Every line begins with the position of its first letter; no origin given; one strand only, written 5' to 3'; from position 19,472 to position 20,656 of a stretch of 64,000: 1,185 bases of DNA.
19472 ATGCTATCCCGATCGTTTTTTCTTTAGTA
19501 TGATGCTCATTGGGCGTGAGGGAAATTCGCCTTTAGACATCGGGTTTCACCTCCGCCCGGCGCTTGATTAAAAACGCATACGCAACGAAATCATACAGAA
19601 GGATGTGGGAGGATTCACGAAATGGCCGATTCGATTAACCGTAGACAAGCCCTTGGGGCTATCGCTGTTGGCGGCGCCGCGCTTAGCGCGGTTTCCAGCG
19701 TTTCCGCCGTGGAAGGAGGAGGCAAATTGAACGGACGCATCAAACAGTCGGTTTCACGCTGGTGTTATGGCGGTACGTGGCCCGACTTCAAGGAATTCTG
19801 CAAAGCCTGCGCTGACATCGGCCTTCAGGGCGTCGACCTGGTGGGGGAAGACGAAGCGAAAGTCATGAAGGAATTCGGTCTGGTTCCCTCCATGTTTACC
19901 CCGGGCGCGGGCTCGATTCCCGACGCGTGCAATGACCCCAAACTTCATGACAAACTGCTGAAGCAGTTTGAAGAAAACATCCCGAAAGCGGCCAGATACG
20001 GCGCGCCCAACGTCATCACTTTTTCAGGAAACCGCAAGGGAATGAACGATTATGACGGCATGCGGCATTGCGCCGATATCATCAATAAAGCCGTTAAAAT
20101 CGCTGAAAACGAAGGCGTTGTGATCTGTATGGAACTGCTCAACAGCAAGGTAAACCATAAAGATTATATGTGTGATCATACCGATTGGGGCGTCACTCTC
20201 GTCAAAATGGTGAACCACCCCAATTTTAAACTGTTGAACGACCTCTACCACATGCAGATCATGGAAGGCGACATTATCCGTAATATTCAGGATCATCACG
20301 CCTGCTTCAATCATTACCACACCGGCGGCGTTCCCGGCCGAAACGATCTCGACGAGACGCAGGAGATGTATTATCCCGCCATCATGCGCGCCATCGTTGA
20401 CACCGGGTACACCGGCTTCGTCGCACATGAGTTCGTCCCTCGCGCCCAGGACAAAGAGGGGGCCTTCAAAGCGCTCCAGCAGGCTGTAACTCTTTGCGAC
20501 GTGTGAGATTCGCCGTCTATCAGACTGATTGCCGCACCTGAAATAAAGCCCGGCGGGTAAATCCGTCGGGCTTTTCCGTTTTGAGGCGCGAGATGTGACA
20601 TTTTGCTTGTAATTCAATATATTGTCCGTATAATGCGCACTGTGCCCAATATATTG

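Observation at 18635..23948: GntR-linked module of three Tat-exported proteins: TIM-barrel isomerase-like, C_GCAxxG_C_C-cytochrome fusion and Gfo/Idh/MocA dehydrogenase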

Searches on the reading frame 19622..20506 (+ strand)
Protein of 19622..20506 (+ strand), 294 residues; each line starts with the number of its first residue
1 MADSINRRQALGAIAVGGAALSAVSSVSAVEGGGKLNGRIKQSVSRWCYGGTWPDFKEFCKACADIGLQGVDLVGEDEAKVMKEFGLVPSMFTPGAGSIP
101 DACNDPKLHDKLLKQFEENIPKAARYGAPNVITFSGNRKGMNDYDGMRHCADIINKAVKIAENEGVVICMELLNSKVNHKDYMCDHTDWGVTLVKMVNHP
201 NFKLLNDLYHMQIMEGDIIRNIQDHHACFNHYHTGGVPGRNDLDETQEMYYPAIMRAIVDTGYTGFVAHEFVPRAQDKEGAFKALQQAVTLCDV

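Call 3: search_protein_families(library=pfam, proteins=[window:19622-20506:+], max_evalue=0.01)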
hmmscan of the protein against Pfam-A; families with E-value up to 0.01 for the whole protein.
window:19622-20506:+ (294 aa): 1 family
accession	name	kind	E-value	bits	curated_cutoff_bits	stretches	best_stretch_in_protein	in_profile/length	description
PF01261.30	AP_endonuc_2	-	4.5e-23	82.7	31.1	1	79-276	34-237/249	Xylose isomerase-like TIM barrel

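Call 4: search_protein_families(library=ncbifam, proteins=[window:19622-20506:+], max_evalue=0.01)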
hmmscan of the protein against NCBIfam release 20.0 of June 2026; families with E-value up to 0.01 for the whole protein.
window:19622-20506:+ (294 aa): 6 families
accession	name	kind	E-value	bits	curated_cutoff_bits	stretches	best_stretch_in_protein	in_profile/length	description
NF043033.1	OxoTetrIsom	equivalog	2.3e-24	86.5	325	1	114-280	85-246/251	2-oxo-tetronate isomerase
TIGR03234.1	OH-pyruv-isom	equivalog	2.1e-21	76.4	353.45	1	113-279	79-248/254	hydroxypyruvate isomerase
NF051856.1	PsicseEpim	equivalog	4.1e-14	53.1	300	1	147-270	126-244/287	D-psicose 3-epimerase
NF041099.2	keto_glucon_epim_IolO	equivalog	3.9e-13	49.3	300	1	104-283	83-258/269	5-keto-L-gluconate epimerase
NF007441.0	PRK09989.1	equivalog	4.3e-11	43.1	412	1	162-280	134-250/258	HPr family phosphocarrier protein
NF007444.0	PRK09997.1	equivalog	4.1e-10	39.6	465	1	157-279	129-249/258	hydroxypyruvate isomerase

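Call 7: search_solved_structures(query=window:19622-20506:+, max_evalue=0.001, show_alignments=1)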
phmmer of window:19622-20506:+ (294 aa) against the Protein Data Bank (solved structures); distinct sequences matched with E-value up to 0.001: 15.
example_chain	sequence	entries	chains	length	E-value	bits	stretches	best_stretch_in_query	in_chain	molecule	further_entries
3ngf_A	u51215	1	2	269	1e-18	70.8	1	157-280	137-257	AP endonuclease, family 2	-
3vnk_A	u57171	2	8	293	7.7e-11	44.9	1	150-271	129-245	Xylose isomerase domain protein TIM barrel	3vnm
3vni_A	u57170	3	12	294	7.8e-11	44.9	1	150-271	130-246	Xylose isomerase domain protein TIM barrel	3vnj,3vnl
7e9w_A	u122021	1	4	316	8.7e-11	44.7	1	150-271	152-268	D-psicose 3-epimerase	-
7x7w_A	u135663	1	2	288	2.2e-10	43.4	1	154-273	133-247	D-PSICOSE 3-EPIMERASE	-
1k77_A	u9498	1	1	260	4.9e-09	39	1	165-280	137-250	Hypothetical protein ygbM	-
2hk0_A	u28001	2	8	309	1.1e-06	31.2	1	153-270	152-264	D-PSICOSE 3-EPIMERASE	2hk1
8xix_A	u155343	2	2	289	2.1e-05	27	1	147-270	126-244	D-tagatose 3-epimerase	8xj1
8xiv_A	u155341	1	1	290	2.1e-05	27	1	147-270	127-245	D-tagatose 3-epimerase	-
4q7i_A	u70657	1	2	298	3.9e-05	26.2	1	151-270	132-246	D-tagatose 3-epimerase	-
2ou4_A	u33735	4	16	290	0.0001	24.7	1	151-270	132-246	D-tagatose 3-epimerase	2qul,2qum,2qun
4xsl_A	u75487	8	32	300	0.00011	24.6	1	151-270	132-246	D-tagatose 3-epimerase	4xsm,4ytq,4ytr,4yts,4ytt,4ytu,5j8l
4pgl_A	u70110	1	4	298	0.00012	24.6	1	151-270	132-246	D-tagatose 3-epimerase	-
6wn6_A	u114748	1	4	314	0.00019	23.9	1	143-283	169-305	3-keto-D-glucoside 4-epimerase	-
4pfh_A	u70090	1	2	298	0.00073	22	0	151-270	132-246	D-tagatose 3-epimerase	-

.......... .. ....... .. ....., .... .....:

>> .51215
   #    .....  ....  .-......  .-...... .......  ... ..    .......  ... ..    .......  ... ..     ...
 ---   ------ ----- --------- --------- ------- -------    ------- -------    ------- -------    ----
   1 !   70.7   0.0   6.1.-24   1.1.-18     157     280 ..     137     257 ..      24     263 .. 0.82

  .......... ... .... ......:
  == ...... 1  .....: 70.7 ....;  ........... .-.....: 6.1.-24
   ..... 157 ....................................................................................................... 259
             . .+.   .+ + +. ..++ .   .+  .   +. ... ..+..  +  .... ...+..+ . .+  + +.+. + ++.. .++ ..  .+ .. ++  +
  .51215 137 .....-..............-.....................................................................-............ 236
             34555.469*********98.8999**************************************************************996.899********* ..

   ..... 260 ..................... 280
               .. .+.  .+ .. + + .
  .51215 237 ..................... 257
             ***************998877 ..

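Call 21: find_homologous_proteins(query=window:19622-20506:+, max_evalue=1e-20)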
Query window:19622-20506:+ (294 aa): 8000 proteins with E <= 1e-20 among 8000 candidates; the best 120 are listed.
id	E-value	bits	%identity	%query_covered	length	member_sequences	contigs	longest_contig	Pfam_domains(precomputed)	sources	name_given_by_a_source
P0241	1.4e-202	689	100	100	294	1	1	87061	PF01261.31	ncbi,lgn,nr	ncbi:MAG: TIM barrel protein [bacterium]|nr:TIM barrel protein [bacterium]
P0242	2.4e-148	511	73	100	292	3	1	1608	PF01261.31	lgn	-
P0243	1.1e-145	502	73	100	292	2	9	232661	PF01261.31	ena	-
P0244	1.2e-143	496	72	100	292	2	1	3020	PF01261.31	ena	-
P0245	3.4e-112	392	65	87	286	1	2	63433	PF01261.31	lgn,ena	-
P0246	3.6e-108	379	59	100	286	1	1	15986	PF01261.31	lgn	-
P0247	3.7e-104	366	-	-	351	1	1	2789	PF01261.31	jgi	-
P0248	5.5e-104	366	58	99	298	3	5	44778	PF01261.31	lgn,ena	-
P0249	3.0e-102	360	58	99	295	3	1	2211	PF01261.31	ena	-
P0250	1.6e-98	348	53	99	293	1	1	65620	PF01261.31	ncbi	-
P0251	1.2e-97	345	54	99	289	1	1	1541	PF01261.31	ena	-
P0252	1.3e-97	345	55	99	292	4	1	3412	PF01261.31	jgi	-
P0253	4.5e-97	343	54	99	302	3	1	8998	PF01261.31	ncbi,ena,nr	ncbi:MAG TPA: TIM barrel protein [Blastocatellia bacterium]|nr:TIM barrel protein [Blastocatellia ba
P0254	1.0e-96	342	55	99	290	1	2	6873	PF01261.31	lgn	-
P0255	8.6e-96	339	52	100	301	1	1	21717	PF01261.31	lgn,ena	-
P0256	1.5e-95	338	55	99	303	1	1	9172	PF01261.31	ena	-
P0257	2.9e-95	337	55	99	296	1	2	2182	PF01261.31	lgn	-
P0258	3.8e-95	337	54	99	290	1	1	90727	PF01261.31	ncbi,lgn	-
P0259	9.9e-95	335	53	100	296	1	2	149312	PF01261.31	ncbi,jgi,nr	ncbi:MAG: hydroxypyruvate isomerase [Candidatus Omnitrophota bacterium]|jgi:hydroxypyruvate isomeras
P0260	1.0e-94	335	55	100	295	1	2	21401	PF01261.31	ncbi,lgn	-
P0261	2.7e-94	334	55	90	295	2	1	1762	PF01261.31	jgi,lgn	-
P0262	5.1e-94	333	53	100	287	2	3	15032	PF01261.31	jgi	jgi:hydroxypyruvate isomerase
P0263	6.1e-94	333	57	88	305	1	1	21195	PF01261.31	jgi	jgi:hydroxypyruvate isomerase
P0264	1.0e-93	332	53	99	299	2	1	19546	PF01261.31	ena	-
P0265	2.1e-93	331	53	99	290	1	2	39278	PF01261.31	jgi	-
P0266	3.5e-93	330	52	100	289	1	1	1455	PF01261.31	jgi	jgi:hydroxypyruvate isomerase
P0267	4.0e-93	330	56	88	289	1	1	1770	PF01261.31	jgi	-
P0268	6.4e-93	329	53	98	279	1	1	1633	PF01261.31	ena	-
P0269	7.8e-93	329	56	88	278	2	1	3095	PF01261.31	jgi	jgi:hydroxypyruvate isomerase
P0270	1.1e-92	328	52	98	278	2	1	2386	PF01261.31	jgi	jgi:hydroxypyruvate isomerase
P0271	4.6e-92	326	53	94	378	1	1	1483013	PF01261.31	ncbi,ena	-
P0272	6.8e-92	326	52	99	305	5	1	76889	PF01261.31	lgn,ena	-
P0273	8.5e-92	326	54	98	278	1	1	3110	PF01261.31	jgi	-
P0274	1.1e-91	325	52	98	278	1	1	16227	PF01261.31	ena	-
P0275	1.5e-91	325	56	87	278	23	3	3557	PF01261.31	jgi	-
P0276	1.6e-91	325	51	100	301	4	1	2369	PF01261.31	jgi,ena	-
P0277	2.2e-91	324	52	99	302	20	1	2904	PF01261.31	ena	-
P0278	3.1e-91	324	52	98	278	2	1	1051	PF01261.31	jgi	-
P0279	3.4e-91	324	52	98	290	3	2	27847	PF01261.31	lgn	-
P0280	4.7e-91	323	53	98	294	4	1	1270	PF01261.31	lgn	-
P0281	5.8e-91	323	51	99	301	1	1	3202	PF01261.31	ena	-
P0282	6.1e-91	323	50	97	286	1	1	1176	PF01261.31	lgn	-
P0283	6.3e-91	323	52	98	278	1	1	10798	PF01261.31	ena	-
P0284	6.4e-91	323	52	99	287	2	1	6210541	PF01261.31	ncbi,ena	-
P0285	6.8e-91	323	52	100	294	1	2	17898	PF01261.31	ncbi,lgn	-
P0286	7.8e-91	322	53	98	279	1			PF01261.31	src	-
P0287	8.1e-91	322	55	91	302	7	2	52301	PF01261.31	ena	-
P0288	8.2e-91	322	53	99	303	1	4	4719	PF01261.31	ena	-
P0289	1.1e-90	322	55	88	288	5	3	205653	PF01261.31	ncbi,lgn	ncbi:MAG: TIM barrel protein [Cyclobacteriaceae bacterium]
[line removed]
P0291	1.9e-90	321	51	100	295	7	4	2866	PF01261.31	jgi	jgi:hydroxypyruvate isomerase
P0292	1.9e-90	321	52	100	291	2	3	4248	PF01261.31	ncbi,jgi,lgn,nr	ncbi:MAG: TIM barrel protein [bacterium]|jgi:hydroxypyruvate isomerase|nr:TIM barrel protein [bacter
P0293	2.3e-90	321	49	99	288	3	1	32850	PF01261.31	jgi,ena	-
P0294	2.7e-90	321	52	100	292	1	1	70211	PF01261.31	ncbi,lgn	-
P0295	2.7e-90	321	53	99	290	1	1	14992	PF01261.31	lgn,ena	-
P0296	2.8e-90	321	52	100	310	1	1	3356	PF01261.31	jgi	jgi:hydroxypyruvate isomerase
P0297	4.1e-90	320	54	91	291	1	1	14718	PF01261.31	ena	-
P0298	4.5e-90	320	51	98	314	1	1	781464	PF01261.31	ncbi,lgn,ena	-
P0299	4.6e-90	320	49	100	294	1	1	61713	PF01261.31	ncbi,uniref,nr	ncbi:TIM barrel protein [Pontibacter sp. E15-1]|uniref:hydroxypyruvate isomerase family protein n=1 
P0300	4.9e-90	320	48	100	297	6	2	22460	PF01261.31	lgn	-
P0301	4.9e-90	320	54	92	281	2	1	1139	PF01261.31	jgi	jgi:hydroxypyruvate isomerase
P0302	4.9e-90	320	57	87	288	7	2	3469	PF01261.31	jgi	jgi:hydroxypyruvate isomerase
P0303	5.0e-90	320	51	100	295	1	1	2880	PF01261.31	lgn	-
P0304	5.3e-90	320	51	100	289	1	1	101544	PF01261.31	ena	-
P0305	5.3e-90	320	52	98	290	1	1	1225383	PF01261.31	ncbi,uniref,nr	ncbi:hydroxypyruvate isomerase family protein [Spirosoma validum]|uniref:TIM barrel protein n=1 Tax=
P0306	6.8e-90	319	51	100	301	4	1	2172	PF01261.31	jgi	jgi:hydroxypyruvate isomerase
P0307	7.0e-90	319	49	99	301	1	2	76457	PF01261.31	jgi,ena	-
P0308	7.1e-90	319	51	98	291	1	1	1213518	PF01261.31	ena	-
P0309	7.4e-90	319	56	88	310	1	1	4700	PF01261.31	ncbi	ncbi:MAG TPA: sugar phosphate isomerase/epimerase family protein [Blastocatellia bacterium]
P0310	9.2e-90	319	52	100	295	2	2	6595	PF01261.31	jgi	jgi:hydroxypyruvate isomerase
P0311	9.5e-90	319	51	99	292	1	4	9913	PF01261.31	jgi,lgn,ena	jgi:hydroxypyruvate isomerase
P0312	1.0e-89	319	52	98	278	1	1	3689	PF01261.31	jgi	jgi:hydroxypyruvate isomerase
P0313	1.1e-89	319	51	99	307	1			PF01261.31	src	-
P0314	1.2e-89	319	51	98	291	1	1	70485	PF01261.31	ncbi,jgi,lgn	jgi:hydroxypyruvate isomerase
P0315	1.2e-89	318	51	99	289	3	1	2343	PF01261.31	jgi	jgi:hydroxypyruvate isomerase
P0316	1.2e-89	318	56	87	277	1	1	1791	PF01261.31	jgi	jgi:hydroxypyruvate isomerase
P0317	1.3e-89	318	50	100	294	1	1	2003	PF01261.31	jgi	jgi:hydroxypyruvate isomerase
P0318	1.4e-89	318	52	99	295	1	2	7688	PF01261.31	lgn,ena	-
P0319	1.6e-89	318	55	88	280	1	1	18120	PF01261.31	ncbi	-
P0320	1.7e-89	318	56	87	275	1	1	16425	PF01261.31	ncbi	-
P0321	1.9e-89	318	51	98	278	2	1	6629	PF01261.31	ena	-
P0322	1.9e-89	318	55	88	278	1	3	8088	PF01261.31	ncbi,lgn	-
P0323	2.0e-89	318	52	99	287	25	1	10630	PF01261.31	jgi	jgi:hydroxypyruvate isomerase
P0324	2.4e-89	317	52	99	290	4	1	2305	PF01261.31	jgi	jgi:hydroxypyruvate isomerase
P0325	2.6e-89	317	50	100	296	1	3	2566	PF01261.31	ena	-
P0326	2.7e-89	317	53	100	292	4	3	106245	PF01261.31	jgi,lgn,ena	-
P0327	2.8e-89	317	52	99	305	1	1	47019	PF01261.31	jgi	jgi:hydroxypyruvate isomerase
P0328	2.9e-89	317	50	99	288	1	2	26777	PF01261.31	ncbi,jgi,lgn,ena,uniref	ncbi:MAG: TIM barrel protein [Eudoraea sp.]|uniref:hydroxypyruvate isomerase family protein n=1 Tax=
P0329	3.0e-89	317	51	99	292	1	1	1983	PF01261.31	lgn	-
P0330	3.0e-89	317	50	98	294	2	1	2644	PF01261.31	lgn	-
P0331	3.1e-89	317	51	98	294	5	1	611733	PF01261.31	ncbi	ncbi:hydroxypyruvate isomerase family protein [Pontibacter sp. CAU 1760]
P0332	3.5e-89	317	51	100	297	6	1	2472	PF01261.31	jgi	-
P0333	3.6e-89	317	52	97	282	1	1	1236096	PF01261.31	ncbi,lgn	-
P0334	3.6e-89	317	54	88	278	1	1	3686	PF01261.31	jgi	jgi:hydroxypyruvate isomerase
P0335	3.7e-89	317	52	99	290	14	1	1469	PF01261.31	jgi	-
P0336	3.7e-89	317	50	100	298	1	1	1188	PF01261.31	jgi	jgi:hydroxypyruvate isomerase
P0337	3.8e-89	317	54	88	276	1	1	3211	PF01261.31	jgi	jgi:hydroxypyruvate isomerase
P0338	4.0e-89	317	50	99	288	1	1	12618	PF01261.31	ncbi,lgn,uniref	ncbi:hydroxypyruvate isomerase family protein [Eudoraea sp.]|uniref:hydroxypyruvate isomerase family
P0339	4.0e-89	317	54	88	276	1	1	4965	PF01261.31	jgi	jgi:hydroxypyruvate isomerase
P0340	4.3e-89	317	49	100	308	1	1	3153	PF01261.31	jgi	jgi:hydroxypyruvate isomerase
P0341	4.3e-89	317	51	99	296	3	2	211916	PF01261.31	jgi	-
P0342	4.5e-89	317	49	100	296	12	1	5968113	PF01261.31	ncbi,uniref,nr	ncbi:TIM barrel protein [Adhaeribacter swui]|uniref:TIM barrel protein n=1 Tax=Adhaeribacter swui Ta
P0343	4.6e-89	317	55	87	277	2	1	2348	PF01261.31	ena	-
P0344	5.6e-89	316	52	98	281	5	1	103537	PF01261.31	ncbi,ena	-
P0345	5.6e-89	316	54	93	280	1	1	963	PF01261.31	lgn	-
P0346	6.6e-89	316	51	99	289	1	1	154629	PF01261.31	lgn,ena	-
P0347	6.7e-89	316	48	99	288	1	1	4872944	PF01261.31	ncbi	-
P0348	7.2e-89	316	52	99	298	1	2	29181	PF01261.31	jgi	jgi:hydroxypyruvate isomerase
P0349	7.7e-89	316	52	99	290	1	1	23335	PF01261.31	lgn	-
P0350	7.9e-89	316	52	99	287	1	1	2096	PF01261.31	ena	-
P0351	8.3e-89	316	50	98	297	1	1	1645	PF01261.31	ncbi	-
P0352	8.9e-89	316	54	95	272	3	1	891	PF01261.31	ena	-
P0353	8.9e-89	316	52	97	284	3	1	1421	PF01261.31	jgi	jgi:hydroxypyruvate isomerase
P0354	9.3e-89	316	55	88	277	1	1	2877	PF01261.31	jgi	-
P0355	9.5e-89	316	50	99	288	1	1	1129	PF01261.31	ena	-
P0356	1.0e-88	315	50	100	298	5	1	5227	PF01261.31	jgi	jgi:hydroxypyruvate isomerase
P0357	1.1e-88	315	51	100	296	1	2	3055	PF01261.31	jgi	jgi:hydroxypyruvate isomerase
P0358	1.1e-88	315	54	88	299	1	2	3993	PF01261.31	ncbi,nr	ncbi:MAG: TIM barrel protein [Flavisolibacter sp.]|nr:TIM barrel protein [Flavisolibacter sp.] MBD03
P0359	1.2e-88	315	50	100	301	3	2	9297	PF01261.31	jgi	jgi:hydroxypyruvate isomerase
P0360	1.2e-88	315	50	100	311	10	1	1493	PF01261.31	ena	-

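Call 22: find_encoding_contigs(protein=P0243, flank=7000, max_places=3)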
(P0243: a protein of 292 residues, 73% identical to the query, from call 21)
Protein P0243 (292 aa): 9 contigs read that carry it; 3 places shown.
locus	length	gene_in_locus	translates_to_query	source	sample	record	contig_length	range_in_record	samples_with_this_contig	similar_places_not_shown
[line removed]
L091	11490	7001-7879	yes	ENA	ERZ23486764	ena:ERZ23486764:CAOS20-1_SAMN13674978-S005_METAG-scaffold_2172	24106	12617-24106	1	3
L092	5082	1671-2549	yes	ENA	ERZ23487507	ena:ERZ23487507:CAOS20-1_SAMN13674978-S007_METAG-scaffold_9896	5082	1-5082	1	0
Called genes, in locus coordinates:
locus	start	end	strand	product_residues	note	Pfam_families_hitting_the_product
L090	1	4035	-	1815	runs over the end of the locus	PF01364:Peptidase_C25, PF07705:CARDB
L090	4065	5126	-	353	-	PF01118:Semialdhyde_dh, PF22698:Semialdhyde_dhC_1, PF02774:Semialdhyde_dhC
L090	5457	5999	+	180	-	PF00903:Glyoxalase, PF13669:Glyoxalase_4 (weak)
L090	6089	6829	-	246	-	PF00392:GntR, PF07702:UTRA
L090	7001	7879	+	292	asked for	PF01261:AP_endonuc_2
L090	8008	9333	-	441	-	PF00860:Xan_ur_permease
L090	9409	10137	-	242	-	-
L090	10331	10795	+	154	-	-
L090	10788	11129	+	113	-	PF01740:STAS, PF13466:STAS_2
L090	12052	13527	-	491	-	PF01408:GFO_IDH_MocA, PF19051:GFO_IDH_MocA_C2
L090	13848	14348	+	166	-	PF02915:Rubrerythrin, PF21349:RUBY_RBDX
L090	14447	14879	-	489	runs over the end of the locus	PF06439:3keto-disac_hyd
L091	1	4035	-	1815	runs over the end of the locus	PF01364:Peptidase_C25, PF07705:CARDB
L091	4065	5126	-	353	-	PF01118:Semialdhyde_dh, PF22698:Semialdhyde_dhC_1, PF02774:Semialdhyde_dhC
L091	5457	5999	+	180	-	PF00903:Glyoxalase, PF13669:Glyoxalase_4 (weak)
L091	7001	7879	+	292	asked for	PF01261:AP_endonuc_2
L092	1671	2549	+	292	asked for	PF01261:AP_endonuc_2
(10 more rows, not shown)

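Call 23: find_encoding_contigs(protein=P0245, flank=7000, max_places=2)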
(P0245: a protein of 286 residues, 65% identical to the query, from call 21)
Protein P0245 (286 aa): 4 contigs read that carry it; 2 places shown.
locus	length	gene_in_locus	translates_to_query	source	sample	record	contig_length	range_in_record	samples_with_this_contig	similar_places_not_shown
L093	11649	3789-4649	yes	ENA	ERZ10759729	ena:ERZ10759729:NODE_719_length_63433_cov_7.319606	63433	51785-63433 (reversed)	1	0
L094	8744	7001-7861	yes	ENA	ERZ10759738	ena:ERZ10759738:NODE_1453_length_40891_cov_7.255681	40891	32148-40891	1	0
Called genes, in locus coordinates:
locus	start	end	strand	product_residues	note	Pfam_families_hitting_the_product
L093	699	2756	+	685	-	PF09699:Paired_CXXCH_1 (faint), PF14522:Cytochrome_C7 (faint), PF14537:Cytochrom_c3_2 (faint), PF22113:Mtrc-MtrF_II-IV_dom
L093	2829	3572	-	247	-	PF00392:GntR, PF07702:UTRA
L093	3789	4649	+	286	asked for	PF01261:AP_endonuc_2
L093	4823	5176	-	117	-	-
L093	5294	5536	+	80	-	-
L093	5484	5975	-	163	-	-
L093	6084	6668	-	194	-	-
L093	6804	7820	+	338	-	PF00150:Cellulase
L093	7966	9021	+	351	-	PF13088:BNR_2, PF02012:BNR (faint), PF13088:BNR_2 (weak)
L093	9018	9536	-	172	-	PF19638:DUF6141 (weak)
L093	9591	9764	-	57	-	-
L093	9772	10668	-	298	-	PF01145:Band_7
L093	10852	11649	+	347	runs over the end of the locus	PF01156:IU_nuc_hydro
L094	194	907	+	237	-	PF00460:Flg_bb_rod, PF22692:LlgE_F_G_D1, PF06429:Flg_bbr_C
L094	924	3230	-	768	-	PF13328:HD_4, PF01966:HD, PF04607:RelA_SpoT, PF02824:TGS, PF19296:RelA_AH, PF28438:RelA_RIS, PF13291:ACT_4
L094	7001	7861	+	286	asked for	PF01261:AP_endonuc_2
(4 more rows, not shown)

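Call 24: find_encoding_contigs(protein=P0342, flank=7000, max_places=2)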
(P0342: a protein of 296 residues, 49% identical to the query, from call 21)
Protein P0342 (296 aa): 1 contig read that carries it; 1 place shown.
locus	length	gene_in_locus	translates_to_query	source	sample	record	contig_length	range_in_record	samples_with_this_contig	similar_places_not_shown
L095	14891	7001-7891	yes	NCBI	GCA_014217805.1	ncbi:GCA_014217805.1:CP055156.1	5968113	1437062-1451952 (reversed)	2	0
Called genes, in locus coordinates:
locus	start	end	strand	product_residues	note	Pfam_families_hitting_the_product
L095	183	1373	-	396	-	PF00144:Beta-lactamase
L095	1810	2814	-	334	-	PF12127:FloA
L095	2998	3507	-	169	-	PF24961:NfeD_membrane (weak), PF01957:NfeD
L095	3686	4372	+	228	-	PF13489:Methyltransf_23, PF13847:Methyltransf_31 (faint), PF08241:Methyltransf_11 (weak), PF08242:Methyltransf_12 (weak), PF13649:Methyltransf_25 (weak)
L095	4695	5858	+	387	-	PF07690:MFS_1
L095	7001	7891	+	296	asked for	PF01261:AP_endonuc_2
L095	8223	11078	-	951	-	PF02739:5_3_exonuc_N, PF01367:5_3_exonuc, PF01612:DNA_pol_A_exo1, PF22619:DNA_polI_exo1, PF00476:DNA_pol_A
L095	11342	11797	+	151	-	PF13671:AAA_33 (faint)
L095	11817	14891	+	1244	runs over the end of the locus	-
